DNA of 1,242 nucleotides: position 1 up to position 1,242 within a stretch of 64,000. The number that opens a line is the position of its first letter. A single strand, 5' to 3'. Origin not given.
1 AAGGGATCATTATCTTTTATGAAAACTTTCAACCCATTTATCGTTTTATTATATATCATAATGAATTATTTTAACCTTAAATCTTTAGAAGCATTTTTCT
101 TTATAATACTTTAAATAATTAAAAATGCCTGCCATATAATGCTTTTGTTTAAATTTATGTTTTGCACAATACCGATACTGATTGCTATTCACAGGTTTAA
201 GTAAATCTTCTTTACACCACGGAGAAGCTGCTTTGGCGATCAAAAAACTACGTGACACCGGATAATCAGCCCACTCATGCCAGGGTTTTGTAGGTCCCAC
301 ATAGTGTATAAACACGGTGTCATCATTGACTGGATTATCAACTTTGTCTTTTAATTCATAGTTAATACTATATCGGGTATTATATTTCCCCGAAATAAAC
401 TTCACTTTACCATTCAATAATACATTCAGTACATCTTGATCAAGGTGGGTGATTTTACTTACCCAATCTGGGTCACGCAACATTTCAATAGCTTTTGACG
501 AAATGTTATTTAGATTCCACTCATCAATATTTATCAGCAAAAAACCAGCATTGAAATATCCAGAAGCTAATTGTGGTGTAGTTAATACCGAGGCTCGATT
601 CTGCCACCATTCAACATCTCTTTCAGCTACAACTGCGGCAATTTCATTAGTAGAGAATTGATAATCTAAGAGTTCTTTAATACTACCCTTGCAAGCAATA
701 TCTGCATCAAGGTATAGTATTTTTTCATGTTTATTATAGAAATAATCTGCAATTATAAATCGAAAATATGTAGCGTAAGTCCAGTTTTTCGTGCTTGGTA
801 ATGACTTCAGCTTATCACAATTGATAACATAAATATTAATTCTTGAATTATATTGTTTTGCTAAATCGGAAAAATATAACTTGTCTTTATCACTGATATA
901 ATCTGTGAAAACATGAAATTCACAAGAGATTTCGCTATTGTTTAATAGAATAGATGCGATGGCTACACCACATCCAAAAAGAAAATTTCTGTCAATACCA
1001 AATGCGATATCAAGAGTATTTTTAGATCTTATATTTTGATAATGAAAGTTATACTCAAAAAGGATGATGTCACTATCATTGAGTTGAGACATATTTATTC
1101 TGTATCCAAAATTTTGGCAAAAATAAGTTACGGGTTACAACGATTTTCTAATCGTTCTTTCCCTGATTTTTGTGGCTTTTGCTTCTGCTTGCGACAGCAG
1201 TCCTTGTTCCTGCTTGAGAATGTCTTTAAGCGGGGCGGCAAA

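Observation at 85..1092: GT8 gene directly after waaP indicates a non-K-12 LPS core type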

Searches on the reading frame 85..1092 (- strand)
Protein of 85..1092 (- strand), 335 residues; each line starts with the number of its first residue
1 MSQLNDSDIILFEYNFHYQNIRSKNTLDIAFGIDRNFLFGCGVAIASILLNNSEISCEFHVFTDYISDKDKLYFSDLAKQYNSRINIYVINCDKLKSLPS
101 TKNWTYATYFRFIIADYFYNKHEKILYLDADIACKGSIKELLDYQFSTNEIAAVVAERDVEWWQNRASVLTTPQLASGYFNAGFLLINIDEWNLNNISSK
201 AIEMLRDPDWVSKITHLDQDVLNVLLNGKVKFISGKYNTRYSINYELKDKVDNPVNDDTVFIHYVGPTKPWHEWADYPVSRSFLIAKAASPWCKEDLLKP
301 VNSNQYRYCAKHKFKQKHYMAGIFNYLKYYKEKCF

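Call 3: search_protein_families(library=ncbifam, proteins=[window:85-1092:-])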
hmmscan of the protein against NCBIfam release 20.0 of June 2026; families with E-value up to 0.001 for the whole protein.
window:85-1092:- (335 aa): 1 family
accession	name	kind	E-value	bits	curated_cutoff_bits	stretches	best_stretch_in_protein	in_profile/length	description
NF011718.0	PRK15171.1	equivalog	1.2e-185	616.4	461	1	2-335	3-336/337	lipopolysaccharide 3-alpha-galactosyltransferase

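Call 4: search_protein_families(library=pfam, proteins=[window:85-1092:-])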
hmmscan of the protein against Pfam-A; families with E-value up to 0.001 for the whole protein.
window:85-1092:- (335 aa): 3 families
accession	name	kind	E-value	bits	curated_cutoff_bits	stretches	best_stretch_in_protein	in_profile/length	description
PF01501.26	Glyco_transf_8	-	8.5e-74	248.8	24.3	1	29-275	2-253/253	Glycosyl transferase family 8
PF08437.15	Glyco_transf_8C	-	1.1e-20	73.8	23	1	277-333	1-57/57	Glycosyl transferase family 8 C-terminal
PF18404.7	Glyco_transf_24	-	7e-05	22.8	25.7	1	45-152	20-126/268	Glucosyltransferase 24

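Call 15: search_solved_structures(query=window:85-1092:-, max_evalue=0.001, show_alignments=1)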
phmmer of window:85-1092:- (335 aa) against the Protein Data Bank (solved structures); distinct sequences matched with E-value up to 0.001: 5.
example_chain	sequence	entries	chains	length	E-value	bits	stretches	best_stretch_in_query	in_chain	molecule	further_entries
1g9r_A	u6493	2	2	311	4.7e-18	68.6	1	27-273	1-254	GLYCOSYL TRANSFERASE | GALACTOSYL TRANSFERASE LGTC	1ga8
1ss9_A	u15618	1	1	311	9.3e-18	67.7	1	27-273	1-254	alpha-1,4-galactosyl transferase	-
5gvv_A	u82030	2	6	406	1.3e-10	44.2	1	98-275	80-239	Glycosyl transferase family 8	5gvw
3tzt_A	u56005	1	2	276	1.4e-09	40.8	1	31-272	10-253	Glycosyl transferase family 8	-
6u4b_A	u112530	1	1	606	1.3e-07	34.3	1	27-293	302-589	WbbM protein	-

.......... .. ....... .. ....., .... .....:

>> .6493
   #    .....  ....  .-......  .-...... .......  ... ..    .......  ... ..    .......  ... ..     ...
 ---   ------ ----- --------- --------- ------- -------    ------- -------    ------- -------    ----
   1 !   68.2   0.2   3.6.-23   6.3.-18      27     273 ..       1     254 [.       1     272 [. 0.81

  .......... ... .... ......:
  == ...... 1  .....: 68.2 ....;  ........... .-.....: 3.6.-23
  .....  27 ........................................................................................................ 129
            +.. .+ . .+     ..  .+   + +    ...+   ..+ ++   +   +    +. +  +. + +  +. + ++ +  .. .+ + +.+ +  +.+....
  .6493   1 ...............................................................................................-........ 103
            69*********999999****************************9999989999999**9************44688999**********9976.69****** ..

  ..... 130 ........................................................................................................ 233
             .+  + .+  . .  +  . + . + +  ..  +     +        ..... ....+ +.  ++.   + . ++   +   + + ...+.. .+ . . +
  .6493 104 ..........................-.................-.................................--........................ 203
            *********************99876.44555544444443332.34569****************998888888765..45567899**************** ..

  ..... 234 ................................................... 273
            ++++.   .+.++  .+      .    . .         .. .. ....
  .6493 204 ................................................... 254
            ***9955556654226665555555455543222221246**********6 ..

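Call 36: find_homologous_proteins(query=window:85-1092:-, max_evalue=1e-40)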
Query window:85-1092:- (335 aa): 423 proteins with E <= 1e-40 among 1408 candidates; the best 120 are listed.
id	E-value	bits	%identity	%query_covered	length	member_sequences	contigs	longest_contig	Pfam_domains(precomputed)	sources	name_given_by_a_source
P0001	3.3e-217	738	99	97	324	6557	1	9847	PF08437.16,PF01501.27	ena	-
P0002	7.6e-166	569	74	99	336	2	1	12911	PF08437.16,PF01501.27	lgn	-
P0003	1.1e-165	569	74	99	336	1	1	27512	PF08437.16,PF01501.27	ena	-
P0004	4.0e-165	567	74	99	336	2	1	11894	PF08437.16,PF01501.27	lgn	-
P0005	1.0e-164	566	73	99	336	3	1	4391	PF08437.16,PF01501.27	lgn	-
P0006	7.3e-164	563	72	99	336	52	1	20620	PF08437.16,PF01501.27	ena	-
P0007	2.1e-163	561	72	99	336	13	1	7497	PF08437.16,PF01501.27,PF18404.8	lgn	-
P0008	2.6e-163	561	73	99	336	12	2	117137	PF08437.16,PF01501.27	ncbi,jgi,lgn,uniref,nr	ncbi:lipopolysaccharide 3-alpha-galactosyltransferase [Cedecea lapagei]|jgi:UDP-glucose:(glucosyl)LP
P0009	3.4e-163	561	73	100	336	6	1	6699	PF08437.16,PF01501.27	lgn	-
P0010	9.7e-163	559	72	99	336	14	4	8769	PF08437.16,PF01501.27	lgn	-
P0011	2.2e-162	558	72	100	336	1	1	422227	PF08437.16,PF01501.27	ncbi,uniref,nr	ncbi:lipopolysaccharide 3-alpha-galactosyltransferase [Citrobacter sp. S2-9]|uniref:Lipopolysacchari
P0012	3.2e-162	558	72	99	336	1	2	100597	PF08437.16,PF01501.27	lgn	-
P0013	4.2e-162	557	73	99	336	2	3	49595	PF08437.16,PF01501.27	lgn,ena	-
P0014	2.9e-161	554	72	99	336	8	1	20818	PF08437.16,PF01501.27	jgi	jgi:UDP-glucose:(glucosyl)LPS alpha-1,3-glucosyltransferase/UDP-D-galactose:(glucosyl)LPS alpha-1,3-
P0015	6.2e-160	550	72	100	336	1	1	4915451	PF08437.16,PF01501.27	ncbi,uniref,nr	ncbi:lipopolysaccharide 3-alpha-galactosyltransferase [Citrobacter enshiensis]|uniref:lipopolysaccha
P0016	9.1e-160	549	72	99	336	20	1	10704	PF08437.16,PF01501.27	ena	-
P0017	4.6e-159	547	71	100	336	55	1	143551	PF08437.16,PF01501.27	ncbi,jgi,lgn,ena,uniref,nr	ncbi:lipopolysaccharide 3-alpha-galactosyltransferase [Atlantibacter hermannii]|uniref:lipopolysacch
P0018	1.8e-157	542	70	100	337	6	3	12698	PF08437.16,PF01501.27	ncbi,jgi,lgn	-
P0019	3.9e-157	541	99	71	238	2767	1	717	PF08437.16,PF01501.27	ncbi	ncbi:lipopolysaccharide 3-alpha-galactosyltransferase, partial [Escherichia coli]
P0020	5.2e-155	534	68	99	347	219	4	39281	PF08437.16,PF01501.27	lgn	-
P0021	4.2e-140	485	64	99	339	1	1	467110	PF08437.16,PF01501.27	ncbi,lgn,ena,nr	nr:lipopolysaccharide 3-alpha-galactosyltransferase [uncultured Enterobacter sp.]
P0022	4.2e-140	485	64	99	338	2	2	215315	PF08437.16,PF01501.27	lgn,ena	-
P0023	5.1e-140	485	63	99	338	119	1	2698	PF08437.16,PF01501.27,PF18404.8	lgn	-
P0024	3.3e-139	482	67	92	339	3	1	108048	PF08437.16,PF01501.27,PF18404.8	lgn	-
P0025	9.9e-139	480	63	99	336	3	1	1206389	PF08437.16,PF01501.27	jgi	jgi:UDP-D-galactose:(glucosyl)LPS alpha-1,3-D-galactosyltransferase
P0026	1.2e-137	477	99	64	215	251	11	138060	PF01501.27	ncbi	ncbi:lipopolysaccharide 1,3-galactosyltransferase, partial [Escherichia coli]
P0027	5.7e-137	474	62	100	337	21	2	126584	PF08437.16,PF01501.27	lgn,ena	-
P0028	5.8e-137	474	62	98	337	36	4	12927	PF08437.16,PF01501.27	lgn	-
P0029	8.1e-137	474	63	99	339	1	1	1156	PF08437.16,PF01501.27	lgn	-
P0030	1.1e-136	474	62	99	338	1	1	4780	PF08437.16,PF01501.27,PF18404.8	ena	-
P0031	1.9e-136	473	63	99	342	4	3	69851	PF08437.16,PF01501.27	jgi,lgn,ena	-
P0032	2.7e-136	472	62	99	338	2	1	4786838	PF08437.16,PF01501.27,PF18404.8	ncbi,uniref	ncbi:lipopolysaccharide 3-alpha-galactosyltransferase [Kosakonia sp. BYX6]|uniref:Lipopolysaccharide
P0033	5.8e-136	471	61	99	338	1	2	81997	PF08437.16,PF01501.27,PF18404.8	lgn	-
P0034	9.0e-136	471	63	98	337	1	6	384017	PF08437.16,PF01501.27,PF18404.8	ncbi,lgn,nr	ncbi:lipopolysaccharide 3-alpha-galactosyltransferase [Salmonella enterica subsp. salamae]|nr:lipopo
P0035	1.3e-135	470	63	99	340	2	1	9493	PF08437.16,PF01501.27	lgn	-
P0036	1.3e-135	470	62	99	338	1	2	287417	PF08437.16,PF01501.27,PF18404.8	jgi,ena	jgi:Lipopolysaccharide biosynthesis proteins, LPS:glycosyltransferases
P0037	5.0e-135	468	63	99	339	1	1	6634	PF08437.16,PF01501.27,PF18404.8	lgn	-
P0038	1.9e-134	466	62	100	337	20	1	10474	PF08437.16,PF01501.27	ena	-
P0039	2.1e-134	466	62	99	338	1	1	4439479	PF08437.16,PF01501.27,PF18404.8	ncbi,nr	ncbi:lipopolysaccharide 3-alpha-galactosyltransferase [Kosakonia sp. H02]|nr:lipopolysaccharide 3-al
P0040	2.3e-134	466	62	99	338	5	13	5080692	PF08437.16,PF01501.27,PF18404.8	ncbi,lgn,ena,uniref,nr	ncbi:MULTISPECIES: lipopolysaccharide 3-alpha-galactosyltransferase [unclassified Pseudocitrobacter]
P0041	1.1e-133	464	60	98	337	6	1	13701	PF08437.16,PF01501.27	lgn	-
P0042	1.5e-133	463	60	99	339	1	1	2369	PF08437.16,PF01501.27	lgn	-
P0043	1.6e-133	463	61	99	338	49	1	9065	PF08437.16,PF01501.27,PF18404.8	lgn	-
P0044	3.7e-133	462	60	98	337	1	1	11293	PF08437.16,PF01501.27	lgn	-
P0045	6.5e-133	461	60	99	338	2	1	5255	PF08437.16,PF01501.27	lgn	-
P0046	8.5e-133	461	60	99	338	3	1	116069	PF08437.16,PF01501.27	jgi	-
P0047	4.4e-132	458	60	98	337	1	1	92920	PF08437.16,PF01501.27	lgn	-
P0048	4.9e-132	458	60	98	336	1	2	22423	PF08437.16,PF01501.27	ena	-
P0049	6.2e-132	458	61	97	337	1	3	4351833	PF08437.16,PF01501.27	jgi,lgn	jgi:UDP-D-galactose:(glucosyl)LPS alpha-1,3-D-galactosyltransferase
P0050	2.1e-131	456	60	98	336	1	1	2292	PF08437.16,PF01501.27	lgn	-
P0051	3.1e-131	456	59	99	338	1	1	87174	PF08437.16,PF01501.27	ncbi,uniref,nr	ncbi:lipopolysaccharide 3-alpha-galactosyltransferase [Dryocola clanedunensis]|uniref:lipopolysaccha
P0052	4.1e-131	455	59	98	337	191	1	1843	PF08437.16,PF01501.27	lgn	-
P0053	9.7e-131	454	60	100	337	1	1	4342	PF08437.16,PF01501.27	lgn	-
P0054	1.8e-129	450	63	93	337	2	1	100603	PF08437.16,PF01501.27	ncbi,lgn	-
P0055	3.4e-129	449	62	99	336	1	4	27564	PF08437.16,PF01501.27,PF18404.8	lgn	-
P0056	5.5e-129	448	60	100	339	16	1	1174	PF08437.16,PF01501.27,PF18404.8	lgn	-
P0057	5.5e-129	448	60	99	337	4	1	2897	PF08437.16,PF01501.27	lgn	-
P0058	7.6e-129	448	59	99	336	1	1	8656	PF08437.16,PF01501.27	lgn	-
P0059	9.1e-129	448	99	59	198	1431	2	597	PF08437.16,PF01501.27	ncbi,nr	ncbi:lipopolysaccharide 1,3-galactosyltransferase, partial [Escherichia coli]|nr:lipopolysaccharide 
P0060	8.9e-128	444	59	99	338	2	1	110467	PF08437.16,PF01501.27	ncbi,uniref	ncbi:lipopolysaccharide 3-alpha-galactosyltransferase [Vagococcus sp. WN89Y]|uniref:lipopolysacchari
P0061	1.0e-127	444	58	99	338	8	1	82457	PF08437.16,PF01501.27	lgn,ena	-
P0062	3.1e-127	442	58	99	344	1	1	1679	PF08437.16,PF01501.27,PF18404.8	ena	-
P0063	3.5e-127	442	61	99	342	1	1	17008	PF08437.16,PF01501.27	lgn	-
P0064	3.9e-127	442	58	99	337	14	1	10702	PF08437.16,PF01501.27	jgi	-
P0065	8.3e-127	441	57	97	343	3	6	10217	PF08437.16,PF01501.27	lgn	-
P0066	1.2e-125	437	59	99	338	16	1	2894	PF08437.16,PF01501.27,PF18404.8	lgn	-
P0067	3.7e-125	436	59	98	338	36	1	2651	PF08437.16,PF01501.27,PF18404.8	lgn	-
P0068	1.9e-124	433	58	98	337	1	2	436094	PF08437.16,PF01501.27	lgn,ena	-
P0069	9.2e-124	431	59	96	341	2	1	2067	PF08437.16,PF01501.27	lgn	-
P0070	1.0e-123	431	60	99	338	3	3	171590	PF08437.16,PF01501.27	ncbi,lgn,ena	-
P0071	1.7e-123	430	57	98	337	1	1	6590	PF08437.16,PF01501.27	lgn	-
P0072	6.0e-122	425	59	93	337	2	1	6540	PF08437.16,PF01501.27,PF18404.8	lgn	-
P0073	2.2e-121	423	58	93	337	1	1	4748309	PF08437.16,PF01501.27,PF18404.8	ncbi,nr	ncbi:lipopolysaccharide 3-alpha-galactosyltransferase [Providencia sp. R33]|nr:lipopolysaccharide 3-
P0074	2.2e-121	423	58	93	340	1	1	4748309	PF08437.16,PF01501.27,PF18404.8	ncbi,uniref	ncbi:lipopolysaccharide 3-alpha-galactosyltransferase [Providencia sp. R33]|uniref:lipopolysaccharid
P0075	2.3e-121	423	59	93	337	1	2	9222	PF08437.16,PF01501.27,PF18404.8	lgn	-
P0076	2.4e-121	423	54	98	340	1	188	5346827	PF08437.16,PF01501.27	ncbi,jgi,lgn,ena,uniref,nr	ncbi:lipopolysaccharide 3-alpha-galactosyltransferase [Citrobacter rodentium]|jgi:Lipopolysaccharide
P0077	3.6e-121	423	58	92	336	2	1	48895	PF08437.16,PF01501.27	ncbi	ncbi:lipopolysaccharide 3-alpha-galactosyltransferase [Providencia sp.]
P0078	4.5e-121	422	58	93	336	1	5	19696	PF08437.16,PF01501.27,PF18404.8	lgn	-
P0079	5.8e-121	422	57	94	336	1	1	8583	PF08437.16,PF01501.27,PF18404.8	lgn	-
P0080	7.5e-121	422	58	93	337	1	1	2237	PF08437.16,PF01501.27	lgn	-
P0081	1.7e-120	420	58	93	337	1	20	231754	PF08437.16,PF01501.27,PF18404.8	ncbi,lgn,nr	nr:lipopolysaccharide 3-alpha-galactosyltransferase [Providencia rettgeri] ELR5151648.1 lipopolysacc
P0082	1.9e-120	420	58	93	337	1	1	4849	PF08437.16,PF01501.27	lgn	-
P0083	1.9e-120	420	57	94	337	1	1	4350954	PF08437.16,PF01501.27,PF18404.8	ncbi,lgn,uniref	ncbi:lipopolysaccharide 3-alpha-galactosyltransferase [Providencia rettgeri]|uniref:lipopolysacchari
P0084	2.0e-120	420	59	92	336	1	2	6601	PF08437.16,PF01501.27,PF18404.8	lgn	-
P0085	2.0e-120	420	57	94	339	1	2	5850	PF08437.16,PF01501.27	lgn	-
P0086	2.1e-120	420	59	92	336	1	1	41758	PF08437.16,PF01501.27,PF18404.8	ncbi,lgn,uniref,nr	ncbi:lipopolysaccharide 3-alpha-galactosyltransferase [Providencia sp. PROV197]|uniref:lipopolysacch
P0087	2.1e-120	420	59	92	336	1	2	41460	PF08437.16,PF01501.27,PF18404.8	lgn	-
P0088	2.6e-120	420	59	92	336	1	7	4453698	PF08437.16,PF01501.27,PF18404.8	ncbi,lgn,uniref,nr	ncbi:lipopolysaccharide 3-alpha-galactosyltransferase [Providencia vermicola]|uniref:lipopolysacchar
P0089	2.9e-120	420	59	92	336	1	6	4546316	PF08437.16,PF01501.27,PF18404.8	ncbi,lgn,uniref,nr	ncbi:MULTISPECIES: lipopolysaccharide 3-alpha-galactosyltransferase [Providencia]|uniref:lipopolysac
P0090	3.5e-120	419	59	92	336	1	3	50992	PF08437.16,PF01501.27,PF18404.8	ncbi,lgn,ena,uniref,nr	ncbi:lipopolysaccharide 3-alpha-galactosyltransferase [Providencia sp. PROV259]|uniref:lipopolysacch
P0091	4.7e-120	419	58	92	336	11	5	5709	PF08437.16,PF01501.27,PF18404.8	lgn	-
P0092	6.2e-120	418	58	92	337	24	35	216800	PF08437.16,PF01501.27,PF18404.8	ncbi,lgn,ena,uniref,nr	ncbi:lipopolysaccharide 3-alpha-galactosyltransferase [Providencia stuartii]|uniref:lipopolysacchari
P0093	7.3e-120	418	58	93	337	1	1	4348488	PF08437.16,PF01501.27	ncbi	-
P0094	7.9e-120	418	59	92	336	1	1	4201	PF08437.16,PF01501.27,PF18404.8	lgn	-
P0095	8.8e-120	418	57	94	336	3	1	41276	PF08437.16,PF01501.27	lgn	-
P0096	9.9e-120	418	59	92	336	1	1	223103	PF08437.16,PF01501.27,PF18404.8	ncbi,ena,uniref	ncbi:lipopolysaccharide 3-alpha-galactosyltransferase [Providencia vermicola]|uniref:lipopolysacchar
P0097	1.2e-119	417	57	94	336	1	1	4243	PF08437.16,PF01501.27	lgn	-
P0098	1.9e-119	417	58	92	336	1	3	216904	PF08437.16,PF01501.27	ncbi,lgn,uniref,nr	ncbi:TPA: lipopolysaccharide 3-alpha-galactosyltransferase [Providencia rettgeri]|uniref:lipopolysac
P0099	2.3e-119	417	58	95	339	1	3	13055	PF08437.16,PF01501.27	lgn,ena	-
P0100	3.7e-119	416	58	91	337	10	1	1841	PF08437.16,PF01501.27,PF18404.8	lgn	-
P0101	4.0e-119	416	55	99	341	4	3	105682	PF08437.16,PF01501.27,PF18404.8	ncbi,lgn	ncbi:TPA: lipopolysaccharide 3-alpha-galactosyltransferase [Salmonella enterica subsp. enterica sero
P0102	8.7e-119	415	58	93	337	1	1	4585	PF08437.16,PF01501.27,PF18404.8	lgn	-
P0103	1.2e-118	414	58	93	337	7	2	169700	PF08437.16,PF01501.27,PF18404.8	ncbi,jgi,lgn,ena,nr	nr:lipopolysaccharide 3-alpha-galactosyltransferase [Providencia rettgeri]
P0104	1.7e-118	414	57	94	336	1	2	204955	PF08437.16,PF01501.27,PF18404.8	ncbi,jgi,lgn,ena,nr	ncbi:lipopolysaccharide 3-alpha-galactosyltransferase [Providencia rettgeri]|nr:lipopolysaccharide 3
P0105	3.1e-118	413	56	93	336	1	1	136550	PF08437.16,PF01501.27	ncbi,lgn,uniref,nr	ncbi:lipopolysaccharide 3-alpha-galactosyltransferase [Providencia rettgeri]|uniref:lipopolysacchari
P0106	6.6e-118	412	56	93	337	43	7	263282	PF08437.16,PF01501.27,PF18404.8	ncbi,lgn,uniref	ncbi:lipopolysaccharide 3-alpha-galactosyltransferase [Providencia sp.]|uniref:lipopolysaccharide 3-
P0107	8.0e-118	412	57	98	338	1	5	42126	PF08437.16,PF01501.27,PF18404.8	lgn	-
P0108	1.1e-117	411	55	99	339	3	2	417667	PF08437.16,PF01501.27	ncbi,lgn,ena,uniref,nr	ncbi:lipopolysaccharide 3-alpha-galactosyltransferase [Citrobacter sp. Cm046]|uniref:lipopolysacchar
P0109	1.1e-117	411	57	93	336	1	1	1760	PF08437.16,PF01501.27,PF18404.8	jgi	jgi:UDP-glucose:(glucosyl)LPS alpha-1,3-glucosyltransferase/UDP-D-galactose:(glucosyl)LPS alpha-1,3-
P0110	2.2e-117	410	56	99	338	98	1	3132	PF08437.16,PF01501.27,PF18404.8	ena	-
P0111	3.4e-117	409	56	92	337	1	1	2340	PF08437.16,PF01501.27,PF18404.8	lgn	-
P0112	1.1e-116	408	56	92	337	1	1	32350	PF08437.16,PF01501.27,PF18404.8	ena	-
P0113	1.4e-116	408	53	98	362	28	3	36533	PF08437.16,PF01501.27,PF18404.8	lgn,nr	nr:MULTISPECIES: lipopolysaccharide 3-alpha-galactosyltransferase [Providencia]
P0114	1.9e-116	407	57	92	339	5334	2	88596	PF08437.16,PF01501.27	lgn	-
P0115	2.4e-116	407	55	92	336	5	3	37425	PF08437.16,PF01501.27,PF18404.8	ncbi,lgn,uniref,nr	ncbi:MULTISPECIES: lipopolysaccharide 3-alpha-galactosyltransferase [Providencia]|uniref:lipopolysac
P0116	3.1e-116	406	56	92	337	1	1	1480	PF08437.16,PF01501.27,PF18404.8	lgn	-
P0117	7.8e-116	405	56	99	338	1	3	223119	PF08437.16,PF01501.27,PF18404.8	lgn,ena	-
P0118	9.9e-116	405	55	94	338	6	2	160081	PF08437.16,PF01501.27,PF18404.8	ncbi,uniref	ncbi:lipopolysaccharide 3-alpha-galactosyltransferase [Providencia manganoxydans]|uniref:lipopolysac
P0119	1.3e-115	404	56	94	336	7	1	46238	PF08437.16,PF01501.27,PF18404.8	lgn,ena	-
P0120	1.9e-115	404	56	93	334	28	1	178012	PF08437.16,PF01501.27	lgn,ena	-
